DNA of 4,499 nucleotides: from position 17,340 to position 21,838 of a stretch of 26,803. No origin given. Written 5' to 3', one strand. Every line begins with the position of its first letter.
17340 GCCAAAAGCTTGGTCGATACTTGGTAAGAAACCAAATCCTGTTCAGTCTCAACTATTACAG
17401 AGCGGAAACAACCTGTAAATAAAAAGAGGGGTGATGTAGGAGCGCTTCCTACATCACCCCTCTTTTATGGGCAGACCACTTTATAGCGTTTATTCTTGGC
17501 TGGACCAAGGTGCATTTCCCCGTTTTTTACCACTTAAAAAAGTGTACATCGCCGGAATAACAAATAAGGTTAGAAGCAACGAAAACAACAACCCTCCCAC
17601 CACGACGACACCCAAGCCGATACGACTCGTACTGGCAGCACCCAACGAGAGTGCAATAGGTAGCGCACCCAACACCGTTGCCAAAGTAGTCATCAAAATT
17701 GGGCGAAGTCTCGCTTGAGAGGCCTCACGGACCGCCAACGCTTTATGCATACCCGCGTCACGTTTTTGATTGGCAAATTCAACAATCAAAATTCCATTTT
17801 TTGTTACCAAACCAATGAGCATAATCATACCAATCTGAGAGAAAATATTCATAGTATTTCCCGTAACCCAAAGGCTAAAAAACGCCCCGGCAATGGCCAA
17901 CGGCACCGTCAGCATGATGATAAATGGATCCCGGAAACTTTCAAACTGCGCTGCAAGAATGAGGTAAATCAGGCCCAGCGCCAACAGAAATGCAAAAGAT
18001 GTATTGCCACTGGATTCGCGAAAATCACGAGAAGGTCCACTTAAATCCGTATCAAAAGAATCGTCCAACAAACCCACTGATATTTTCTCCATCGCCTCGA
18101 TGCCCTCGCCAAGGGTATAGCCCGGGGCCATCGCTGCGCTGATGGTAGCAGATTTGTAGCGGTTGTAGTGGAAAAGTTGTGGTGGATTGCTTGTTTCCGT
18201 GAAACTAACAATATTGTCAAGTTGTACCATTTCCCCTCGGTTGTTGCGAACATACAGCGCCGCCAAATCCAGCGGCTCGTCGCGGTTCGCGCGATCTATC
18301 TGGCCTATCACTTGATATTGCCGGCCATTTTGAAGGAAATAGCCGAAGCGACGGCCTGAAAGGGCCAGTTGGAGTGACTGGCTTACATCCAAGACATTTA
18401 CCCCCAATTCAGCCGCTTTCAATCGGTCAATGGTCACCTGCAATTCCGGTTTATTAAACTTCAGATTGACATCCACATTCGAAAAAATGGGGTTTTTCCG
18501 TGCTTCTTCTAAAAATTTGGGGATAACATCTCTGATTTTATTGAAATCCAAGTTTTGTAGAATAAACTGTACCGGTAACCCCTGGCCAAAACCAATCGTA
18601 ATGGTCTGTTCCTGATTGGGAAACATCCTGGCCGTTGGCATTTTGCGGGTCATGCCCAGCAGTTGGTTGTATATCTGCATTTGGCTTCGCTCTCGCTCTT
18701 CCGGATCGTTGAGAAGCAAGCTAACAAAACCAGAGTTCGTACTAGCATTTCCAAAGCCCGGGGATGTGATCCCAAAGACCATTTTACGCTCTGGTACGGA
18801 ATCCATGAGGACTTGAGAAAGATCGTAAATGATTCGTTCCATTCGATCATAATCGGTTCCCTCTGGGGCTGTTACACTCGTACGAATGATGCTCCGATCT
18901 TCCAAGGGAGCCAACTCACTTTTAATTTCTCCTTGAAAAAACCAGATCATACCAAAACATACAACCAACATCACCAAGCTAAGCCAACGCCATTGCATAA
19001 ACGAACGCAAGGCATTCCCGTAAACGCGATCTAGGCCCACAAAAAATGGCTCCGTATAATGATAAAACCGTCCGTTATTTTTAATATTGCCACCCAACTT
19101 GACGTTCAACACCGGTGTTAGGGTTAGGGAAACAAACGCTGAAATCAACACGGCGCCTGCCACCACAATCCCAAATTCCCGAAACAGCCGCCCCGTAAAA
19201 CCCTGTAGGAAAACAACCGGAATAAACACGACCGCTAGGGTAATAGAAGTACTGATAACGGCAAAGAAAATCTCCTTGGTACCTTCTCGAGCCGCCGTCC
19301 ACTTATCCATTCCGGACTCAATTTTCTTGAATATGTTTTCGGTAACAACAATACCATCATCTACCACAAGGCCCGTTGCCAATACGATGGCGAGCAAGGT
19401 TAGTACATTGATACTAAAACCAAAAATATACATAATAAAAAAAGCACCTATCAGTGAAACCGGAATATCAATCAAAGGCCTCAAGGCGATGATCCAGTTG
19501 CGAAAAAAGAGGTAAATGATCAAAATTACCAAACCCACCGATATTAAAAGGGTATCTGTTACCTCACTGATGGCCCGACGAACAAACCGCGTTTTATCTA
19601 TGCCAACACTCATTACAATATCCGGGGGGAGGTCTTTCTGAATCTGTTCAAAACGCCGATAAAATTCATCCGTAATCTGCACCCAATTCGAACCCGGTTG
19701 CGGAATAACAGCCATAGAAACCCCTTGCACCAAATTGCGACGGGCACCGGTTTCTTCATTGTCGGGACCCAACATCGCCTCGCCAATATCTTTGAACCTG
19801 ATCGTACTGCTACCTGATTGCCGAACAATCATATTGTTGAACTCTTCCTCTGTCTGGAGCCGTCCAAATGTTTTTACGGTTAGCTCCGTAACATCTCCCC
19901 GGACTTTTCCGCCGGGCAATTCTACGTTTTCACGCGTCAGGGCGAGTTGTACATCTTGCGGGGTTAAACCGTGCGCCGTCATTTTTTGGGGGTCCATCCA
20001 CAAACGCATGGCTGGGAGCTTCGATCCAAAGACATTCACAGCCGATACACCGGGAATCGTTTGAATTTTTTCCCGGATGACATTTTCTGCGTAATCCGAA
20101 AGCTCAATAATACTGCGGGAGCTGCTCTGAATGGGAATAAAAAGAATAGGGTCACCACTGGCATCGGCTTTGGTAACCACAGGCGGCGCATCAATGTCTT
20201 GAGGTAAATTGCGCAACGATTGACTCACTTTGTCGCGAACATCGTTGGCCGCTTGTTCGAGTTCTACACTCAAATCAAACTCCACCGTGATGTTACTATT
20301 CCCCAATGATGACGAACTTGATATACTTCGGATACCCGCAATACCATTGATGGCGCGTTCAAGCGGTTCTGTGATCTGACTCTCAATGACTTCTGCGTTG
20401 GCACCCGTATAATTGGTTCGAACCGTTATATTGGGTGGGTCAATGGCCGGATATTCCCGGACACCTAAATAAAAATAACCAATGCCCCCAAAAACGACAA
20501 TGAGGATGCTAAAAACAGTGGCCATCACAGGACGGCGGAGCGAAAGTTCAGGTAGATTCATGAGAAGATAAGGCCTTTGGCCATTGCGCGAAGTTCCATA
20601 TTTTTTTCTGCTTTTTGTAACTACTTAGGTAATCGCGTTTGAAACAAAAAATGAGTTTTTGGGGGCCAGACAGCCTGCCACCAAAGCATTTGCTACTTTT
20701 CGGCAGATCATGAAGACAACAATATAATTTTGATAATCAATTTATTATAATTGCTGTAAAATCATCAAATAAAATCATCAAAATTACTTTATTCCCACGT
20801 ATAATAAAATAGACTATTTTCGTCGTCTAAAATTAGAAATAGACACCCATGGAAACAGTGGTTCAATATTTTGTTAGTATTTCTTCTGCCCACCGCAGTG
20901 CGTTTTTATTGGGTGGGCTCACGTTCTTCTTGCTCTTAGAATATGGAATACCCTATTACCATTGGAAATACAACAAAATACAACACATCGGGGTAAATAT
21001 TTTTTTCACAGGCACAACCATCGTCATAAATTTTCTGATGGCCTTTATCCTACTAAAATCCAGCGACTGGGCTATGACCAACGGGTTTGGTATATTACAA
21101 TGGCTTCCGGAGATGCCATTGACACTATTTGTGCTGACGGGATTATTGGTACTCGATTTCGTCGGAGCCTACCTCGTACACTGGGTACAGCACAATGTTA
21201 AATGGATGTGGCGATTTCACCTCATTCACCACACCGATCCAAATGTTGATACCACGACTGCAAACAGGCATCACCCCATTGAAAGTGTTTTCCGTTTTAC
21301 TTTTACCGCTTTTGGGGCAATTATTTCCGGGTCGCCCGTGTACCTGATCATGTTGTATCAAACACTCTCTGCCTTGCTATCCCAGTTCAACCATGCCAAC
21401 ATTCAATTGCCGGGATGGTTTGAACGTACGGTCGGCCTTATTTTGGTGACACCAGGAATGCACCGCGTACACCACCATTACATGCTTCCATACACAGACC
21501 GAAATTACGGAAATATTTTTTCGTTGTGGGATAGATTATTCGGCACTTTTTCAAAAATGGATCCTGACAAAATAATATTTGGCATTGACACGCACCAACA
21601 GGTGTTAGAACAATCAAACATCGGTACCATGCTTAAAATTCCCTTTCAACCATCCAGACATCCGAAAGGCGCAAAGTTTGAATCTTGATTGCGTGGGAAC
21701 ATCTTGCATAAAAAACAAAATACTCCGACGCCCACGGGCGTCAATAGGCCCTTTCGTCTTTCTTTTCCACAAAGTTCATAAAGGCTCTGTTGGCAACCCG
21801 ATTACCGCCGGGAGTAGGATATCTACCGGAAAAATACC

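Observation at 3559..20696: Co-oriented family of ~77-bp intergenic hairpin elements with GTAAC...GTTAC ends (candidate new REP/REPIN/MITE or structured ncRNA family)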

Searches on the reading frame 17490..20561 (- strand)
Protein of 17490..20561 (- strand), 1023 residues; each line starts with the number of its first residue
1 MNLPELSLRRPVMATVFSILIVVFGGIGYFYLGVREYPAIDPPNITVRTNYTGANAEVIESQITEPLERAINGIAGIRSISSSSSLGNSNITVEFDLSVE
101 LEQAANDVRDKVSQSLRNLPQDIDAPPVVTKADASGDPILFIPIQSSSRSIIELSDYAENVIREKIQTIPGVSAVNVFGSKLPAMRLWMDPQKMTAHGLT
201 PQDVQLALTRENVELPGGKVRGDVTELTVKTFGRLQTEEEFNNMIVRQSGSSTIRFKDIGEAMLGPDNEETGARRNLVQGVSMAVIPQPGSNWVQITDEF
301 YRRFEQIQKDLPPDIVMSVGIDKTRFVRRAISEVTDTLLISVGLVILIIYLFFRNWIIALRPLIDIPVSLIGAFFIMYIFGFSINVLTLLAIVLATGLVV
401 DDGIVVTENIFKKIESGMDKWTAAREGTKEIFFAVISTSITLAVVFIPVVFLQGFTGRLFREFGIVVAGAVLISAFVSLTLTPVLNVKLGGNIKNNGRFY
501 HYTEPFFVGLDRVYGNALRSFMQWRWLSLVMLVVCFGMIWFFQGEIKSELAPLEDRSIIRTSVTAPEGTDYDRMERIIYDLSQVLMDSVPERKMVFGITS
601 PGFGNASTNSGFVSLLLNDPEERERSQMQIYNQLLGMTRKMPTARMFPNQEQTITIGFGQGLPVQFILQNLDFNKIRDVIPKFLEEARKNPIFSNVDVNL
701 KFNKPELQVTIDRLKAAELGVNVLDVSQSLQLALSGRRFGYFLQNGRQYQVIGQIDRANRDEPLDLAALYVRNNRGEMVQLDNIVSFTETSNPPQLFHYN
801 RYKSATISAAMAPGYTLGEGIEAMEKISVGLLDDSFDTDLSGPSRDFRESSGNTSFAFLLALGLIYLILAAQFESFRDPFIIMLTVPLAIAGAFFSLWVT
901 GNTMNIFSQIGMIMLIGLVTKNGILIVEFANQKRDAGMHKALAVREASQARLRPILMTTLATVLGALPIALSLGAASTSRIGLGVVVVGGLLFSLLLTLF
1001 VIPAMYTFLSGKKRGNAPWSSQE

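Call 10: search_protein_families(library=ncbifam, proteins=[window:17490-20561:-])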
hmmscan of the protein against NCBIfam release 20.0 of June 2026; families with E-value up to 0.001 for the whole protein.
window:17490-20561:- (1023 aa): 16 families
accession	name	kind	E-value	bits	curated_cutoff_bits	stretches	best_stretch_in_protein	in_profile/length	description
NF033617.1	RND_permease_2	subfamily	0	1090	1250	1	6-1010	3-1008/1009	multidrug efflux RND transporter permease subunit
NF000282.2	RND_permease_1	subfamily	8.9e-238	791.9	1250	1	8-1009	5-1027/1029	multidrug efflux RND transporter permease subunit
NF007133.0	PRK09579.1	equivalog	3e-225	750.1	1763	1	2-1014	2-1007/1017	multidrug efflux RND transporter permease subunit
TIGR00915.1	2A0602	subfamily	7.2e-219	729.3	940.35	1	8-1009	6-1028/1050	efflux RND transporter permease subunit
NF007798.0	PRK10503.1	equivalog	2e-187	625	1584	1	8-1008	17-1021/1040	MdtB/MuxB family multidrug efflux RND transporter permease subunit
NF007905.0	PRK10614.1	equivalog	4.4e-184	613.9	1774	1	5-1010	5-1009/1025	multidrug efflux RND transporter permease subunit MdtC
NF007842.1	PRK10555.1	equivalog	4e-161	538.1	1854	1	8-1008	6-1025/1036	multidrug efflux RND transporter permease AcrD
NF007131.0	PRK09577.1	equivalog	8.9e-158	526.9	1768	1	8-1008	6-1021/1045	multidrug efflux RND transporter permease subunit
NF000037.1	RND_perm_OqxB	exception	3.6e-144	481.9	2200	1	5-1009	5-1034/1050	multidrug efflux RND transporter permease subunit OqxB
NF011706.2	PRK15127.1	equivalog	4.3e-141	471.9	2150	1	4-1008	2-1028/1049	multidrug efflux RND transporter permease subunit AcrB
TIGR00914.1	2A0601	subfamily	1.3e-106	357.6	701.45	1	15-1014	17-1040/1051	CusA/CzcA family heavy metal efflux RND transporter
TIGR00921.1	2A067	subfamily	2.4e-13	49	351.9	2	332-486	192-343/733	hydrophobe/amphiphile efflux-3 (HAE3) family transporter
TIGR00833.1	actII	subfamily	1.7e-09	36.6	874.7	1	336-486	177-329/910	MMPL family RND transporter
TIGR00916.1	2A0604s01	subfamily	1.7e-08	34.4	148.6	1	339-479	93-231/231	SecD/SecF family protein translocase subunit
TIGR03480.1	HpnN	hypoth_equivalog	3e-06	25.5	751.85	1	854-1013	271-427/862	hopanoid biosynthesis associated RND transporter like protein HpnN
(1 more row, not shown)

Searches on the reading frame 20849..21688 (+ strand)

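Call 11: search_protein_families(library=pfam, proteins=[window:20849-21688:+])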
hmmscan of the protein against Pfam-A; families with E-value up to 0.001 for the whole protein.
window:20849-21688:+ (279 aa): 1 family
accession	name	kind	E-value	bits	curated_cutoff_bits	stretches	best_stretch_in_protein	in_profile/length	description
PF04116.19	FA_hydroxylase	-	1e-27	97.6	31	1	96-233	2-132/132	Fatty acid hydroxylase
